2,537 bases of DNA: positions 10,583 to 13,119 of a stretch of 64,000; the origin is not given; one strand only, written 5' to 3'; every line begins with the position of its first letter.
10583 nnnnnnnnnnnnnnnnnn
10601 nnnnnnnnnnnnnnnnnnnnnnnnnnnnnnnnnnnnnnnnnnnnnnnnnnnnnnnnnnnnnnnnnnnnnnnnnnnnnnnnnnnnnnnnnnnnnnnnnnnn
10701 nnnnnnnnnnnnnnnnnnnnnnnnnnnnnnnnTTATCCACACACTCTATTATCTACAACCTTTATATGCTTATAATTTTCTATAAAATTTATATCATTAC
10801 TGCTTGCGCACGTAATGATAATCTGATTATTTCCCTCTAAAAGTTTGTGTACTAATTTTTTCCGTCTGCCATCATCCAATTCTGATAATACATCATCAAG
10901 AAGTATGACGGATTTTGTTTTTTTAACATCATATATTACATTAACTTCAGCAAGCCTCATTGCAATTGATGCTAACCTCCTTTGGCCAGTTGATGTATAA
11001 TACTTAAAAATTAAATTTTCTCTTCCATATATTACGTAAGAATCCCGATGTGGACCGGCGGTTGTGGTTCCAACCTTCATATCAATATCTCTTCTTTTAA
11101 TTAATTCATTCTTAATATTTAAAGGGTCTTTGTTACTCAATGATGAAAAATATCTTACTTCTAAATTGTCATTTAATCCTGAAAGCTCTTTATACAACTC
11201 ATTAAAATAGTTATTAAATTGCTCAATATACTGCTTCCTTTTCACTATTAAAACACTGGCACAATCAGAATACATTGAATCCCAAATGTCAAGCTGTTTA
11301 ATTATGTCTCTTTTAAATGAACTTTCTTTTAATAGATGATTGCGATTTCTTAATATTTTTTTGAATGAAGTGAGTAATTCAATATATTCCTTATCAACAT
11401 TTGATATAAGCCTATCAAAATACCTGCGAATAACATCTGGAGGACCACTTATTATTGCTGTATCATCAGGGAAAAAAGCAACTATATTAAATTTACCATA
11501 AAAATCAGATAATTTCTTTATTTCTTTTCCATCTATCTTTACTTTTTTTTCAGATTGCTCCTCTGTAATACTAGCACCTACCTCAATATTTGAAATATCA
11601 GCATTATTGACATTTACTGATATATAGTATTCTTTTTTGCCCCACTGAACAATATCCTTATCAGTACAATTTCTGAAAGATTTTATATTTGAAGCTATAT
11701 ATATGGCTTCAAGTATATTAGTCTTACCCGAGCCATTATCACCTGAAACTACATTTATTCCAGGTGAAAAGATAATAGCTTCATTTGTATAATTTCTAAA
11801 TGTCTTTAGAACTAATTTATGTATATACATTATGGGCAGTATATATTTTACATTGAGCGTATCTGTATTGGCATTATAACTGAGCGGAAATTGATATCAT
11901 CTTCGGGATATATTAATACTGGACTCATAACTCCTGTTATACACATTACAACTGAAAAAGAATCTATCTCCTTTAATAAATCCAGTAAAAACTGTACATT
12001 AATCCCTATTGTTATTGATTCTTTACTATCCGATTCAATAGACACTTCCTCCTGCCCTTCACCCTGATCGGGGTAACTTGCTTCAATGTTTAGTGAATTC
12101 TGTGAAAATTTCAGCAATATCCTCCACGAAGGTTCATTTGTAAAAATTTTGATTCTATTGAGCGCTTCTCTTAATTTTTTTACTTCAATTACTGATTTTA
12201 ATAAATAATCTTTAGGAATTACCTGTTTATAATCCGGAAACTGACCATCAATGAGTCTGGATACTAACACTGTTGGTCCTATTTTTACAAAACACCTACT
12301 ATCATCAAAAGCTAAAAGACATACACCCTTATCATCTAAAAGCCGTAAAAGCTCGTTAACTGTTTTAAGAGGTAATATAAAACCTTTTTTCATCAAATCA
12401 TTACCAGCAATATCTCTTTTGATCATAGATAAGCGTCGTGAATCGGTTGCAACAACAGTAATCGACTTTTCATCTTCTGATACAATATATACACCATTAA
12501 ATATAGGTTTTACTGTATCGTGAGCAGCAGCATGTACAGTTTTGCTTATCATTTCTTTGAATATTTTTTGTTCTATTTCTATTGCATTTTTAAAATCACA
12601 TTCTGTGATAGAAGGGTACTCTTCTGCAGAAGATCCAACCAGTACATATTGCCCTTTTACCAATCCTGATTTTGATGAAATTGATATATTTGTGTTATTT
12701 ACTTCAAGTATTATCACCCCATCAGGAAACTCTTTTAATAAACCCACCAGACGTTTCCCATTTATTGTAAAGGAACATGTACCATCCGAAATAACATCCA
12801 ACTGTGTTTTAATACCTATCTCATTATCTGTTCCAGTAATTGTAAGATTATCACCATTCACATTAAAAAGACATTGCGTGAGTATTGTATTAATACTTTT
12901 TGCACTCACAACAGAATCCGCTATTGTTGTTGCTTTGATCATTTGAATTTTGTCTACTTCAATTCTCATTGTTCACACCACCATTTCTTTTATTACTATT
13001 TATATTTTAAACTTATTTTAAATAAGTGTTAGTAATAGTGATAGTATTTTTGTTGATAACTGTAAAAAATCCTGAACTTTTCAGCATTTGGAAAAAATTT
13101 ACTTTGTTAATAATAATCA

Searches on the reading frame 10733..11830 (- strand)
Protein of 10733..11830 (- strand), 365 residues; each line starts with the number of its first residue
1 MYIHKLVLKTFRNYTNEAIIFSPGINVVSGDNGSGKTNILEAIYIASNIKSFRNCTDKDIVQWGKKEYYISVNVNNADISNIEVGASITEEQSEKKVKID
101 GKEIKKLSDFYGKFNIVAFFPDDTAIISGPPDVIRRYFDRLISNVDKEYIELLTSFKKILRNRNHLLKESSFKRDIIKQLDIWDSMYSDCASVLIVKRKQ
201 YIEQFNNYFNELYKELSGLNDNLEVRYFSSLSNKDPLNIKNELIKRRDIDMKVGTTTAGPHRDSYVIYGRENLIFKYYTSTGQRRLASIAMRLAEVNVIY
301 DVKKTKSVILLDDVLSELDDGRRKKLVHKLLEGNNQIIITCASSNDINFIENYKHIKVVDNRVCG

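Call 42: search_protein_families(library=pfam, proteins=[window:10733-11830:-], max_evalue=0.00001)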
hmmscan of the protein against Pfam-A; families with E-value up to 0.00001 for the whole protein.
window:10733-11830:- (365 aa): 4 families
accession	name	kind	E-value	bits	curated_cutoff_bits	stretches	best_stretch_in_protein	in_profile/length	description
PF02463.25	SMC_N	-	1.9e-26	93.3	40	1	2-361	1-216/220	RecF/RecN/SMC N terminal domain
PF13175.12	AAA_15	-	4.9e-13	49.9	32.1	1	1-62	1-59/374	AAA ATPase domain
PF13476.12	AAA_23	-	4.6e-11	44.2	27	1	5-213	1-194/201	AAA domain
PF13304.12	AAA_21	-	3.8e-07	30.9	27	1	25-340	1-296/304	AAA domain, putative AbiEii toxin, Type IV TA system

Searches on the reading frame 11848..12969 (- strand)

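Call 42: search_protein_families(library=pfam, proteins=[window:11848-12969:-], max_evalue=0.00001)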
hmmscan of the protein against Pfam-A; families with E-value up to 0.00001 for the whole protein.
window:11848-12969:- (373 aa): 3 families
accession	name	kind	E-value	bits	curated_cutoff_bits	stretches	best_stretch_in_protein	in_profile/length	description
PF02768.20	DNA_pol3_beta_3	-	5e-25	88.1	27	1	248-368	1-120/121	DNA polymerase III beta subunit, C-terminal domain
PF02767.21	DNA_pol3_beta_2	-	1.4e-24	87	27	1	131-246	1-116/116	DNA polymerase III beta subunit, central domain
PF00712.24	DNA_pol3_beta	-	4.9e-22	78.8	24.4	1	1-121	1-119/120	DNA polymerase III beta subunit, N-terminal domain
